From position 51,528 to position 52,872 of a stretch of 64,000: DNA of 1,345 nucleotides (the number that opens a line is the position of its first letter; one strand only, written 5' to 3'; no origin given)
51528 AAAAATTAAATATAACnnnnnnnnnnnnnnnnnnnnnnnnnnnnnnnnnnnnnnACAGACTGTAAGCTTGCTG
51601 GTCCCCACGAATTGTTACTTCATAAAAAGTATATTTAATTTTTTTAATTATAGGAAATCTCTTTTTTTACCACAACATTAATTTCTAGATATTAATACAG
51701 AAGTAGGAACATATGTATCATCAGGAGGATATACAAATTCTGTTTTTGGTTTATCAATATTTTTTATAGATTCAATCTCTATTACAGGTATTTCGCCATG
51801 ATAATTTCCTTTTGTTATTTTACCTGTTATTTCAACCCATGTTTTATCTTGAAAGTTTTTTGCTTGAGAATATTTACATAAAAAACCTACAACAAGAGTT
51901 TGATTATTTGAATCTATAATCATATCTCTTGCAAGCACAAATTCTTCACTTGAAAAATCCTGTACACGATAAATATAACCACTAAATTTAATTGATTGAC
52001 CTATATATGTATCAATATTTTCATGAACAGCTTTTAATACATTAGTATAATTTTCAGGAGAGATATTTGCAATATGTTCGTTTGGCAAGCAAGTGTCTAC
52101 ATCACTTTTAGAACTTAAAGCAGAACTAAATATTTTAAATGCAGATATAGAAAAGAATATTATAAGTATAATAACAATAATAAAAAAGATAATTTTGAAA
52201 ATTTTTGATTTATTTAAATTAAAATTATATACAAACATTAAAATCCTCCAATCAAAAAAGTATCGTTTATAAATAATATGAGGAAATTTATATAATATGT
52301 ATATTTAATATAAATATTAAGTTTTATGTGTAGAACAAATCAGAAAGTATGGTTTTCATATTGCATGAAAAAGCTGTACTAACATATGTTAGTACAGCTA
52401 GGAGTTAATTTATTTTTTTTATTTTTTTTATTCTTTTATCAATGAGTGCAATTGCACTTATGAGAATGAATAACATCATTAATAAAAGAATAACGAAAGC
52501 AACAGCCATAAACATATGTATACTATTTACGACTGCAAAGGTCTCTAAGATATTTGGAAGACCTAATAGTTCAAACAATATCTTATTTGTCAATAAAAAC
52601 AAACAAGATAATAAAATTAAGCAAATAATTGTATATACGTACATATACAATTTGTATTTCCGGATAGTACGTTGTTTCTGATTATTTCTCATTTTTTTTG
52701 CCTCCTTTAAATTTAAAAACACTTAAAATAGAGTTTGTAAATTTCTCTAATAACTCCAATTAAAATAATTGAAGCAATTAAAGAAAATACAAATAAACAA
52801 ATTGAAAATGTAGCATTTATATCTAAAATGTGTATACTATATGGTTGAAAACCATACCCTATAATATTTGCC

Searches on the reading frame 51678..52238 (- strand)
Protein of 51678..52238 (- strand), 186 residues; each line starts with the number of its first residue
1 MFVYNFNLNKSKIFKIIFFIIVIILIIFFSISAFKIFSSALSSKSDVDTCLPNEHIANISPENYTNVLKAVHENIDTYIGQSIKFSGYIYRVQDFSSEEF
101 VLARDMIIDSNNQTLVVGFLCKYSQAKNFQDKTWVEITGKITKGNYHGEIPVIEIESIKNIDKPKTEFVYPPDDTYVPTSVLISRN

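Call 3: search_protein_families(library=pfam, proteins=[window:51678-52238:-], max_evalue=0.01)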
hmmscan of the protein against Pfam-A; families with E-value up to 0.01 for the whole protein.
window:51678-52238:- (186 aa): 1 family
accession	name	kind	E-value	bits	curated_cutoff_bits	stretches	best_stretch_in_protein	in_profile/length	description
PF21537.2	DUF1980_C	-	5e-28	98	25.9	1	54-171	21-141/141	DUF1980 C-terminal domain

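Call 4: search_protein_families(library=ncbifam, proteins=[window:51678-52238:-], max_evalue=0.01)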
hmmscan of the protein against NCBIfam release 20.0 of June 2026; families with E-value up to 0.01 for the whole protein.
window:51678-52238:- (186 aa): 2 families
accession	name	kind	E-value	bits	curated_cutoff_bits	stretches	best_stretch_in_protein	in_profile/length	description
TIGR03943.1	TIGR03943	equivalog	8.4e-22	77.6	88.8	1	15-167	58-220/221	TIGR03943 family putative permease subunit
NF046001.1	SecDF_plasm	equivalog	0.0013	16.9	500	1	7-92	535-620/878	protein translocase subunit SecDF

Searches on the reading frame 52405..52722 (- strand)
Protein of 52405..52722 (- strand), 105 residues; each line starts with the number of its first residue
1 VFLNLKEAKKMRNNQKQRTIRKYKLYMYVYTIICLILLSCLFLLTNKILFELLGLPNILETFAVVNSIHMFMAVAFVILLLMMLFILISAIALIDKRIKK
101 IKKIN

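Call 3: search_protein_families(library=pfam, proteins=[window:52405-52722:-], max_evalue=0.01)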
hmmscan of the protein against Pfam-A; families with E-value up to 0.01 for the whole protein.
window:52405-52722:- (105 aa): 4 families
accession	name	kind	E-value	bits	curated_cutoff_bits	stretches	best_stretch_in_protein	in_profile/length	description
PF06195.18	DUF996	-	4.5e-05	24.1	31.3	1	9-94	14-95/138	Protein of unknown function (DUF996)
PF12420.13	DUF3671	-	0.0012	18.8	34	1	5-104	140-218/223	Fam-L, Fam-M like protein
PF00528.27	BPD_transp_1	-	0.0035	17.5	26.4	1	5-100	83-184/184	Binding-protein-dependent transport system inner membrane component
PF20990.2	DUF2207_C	-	0.0092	16.1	33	0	9-97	125-192/247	Predicted membrane protein (DUF2207) C-terminal domain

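Call 4: search_protein_families(library=ncbifam, proteins=[window:52405-52722:-], max_evalue=0.01)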
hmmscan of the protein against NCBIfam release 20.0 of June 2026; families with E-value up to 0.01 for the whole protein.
window:52405-52722:- (105 aa): 0 families
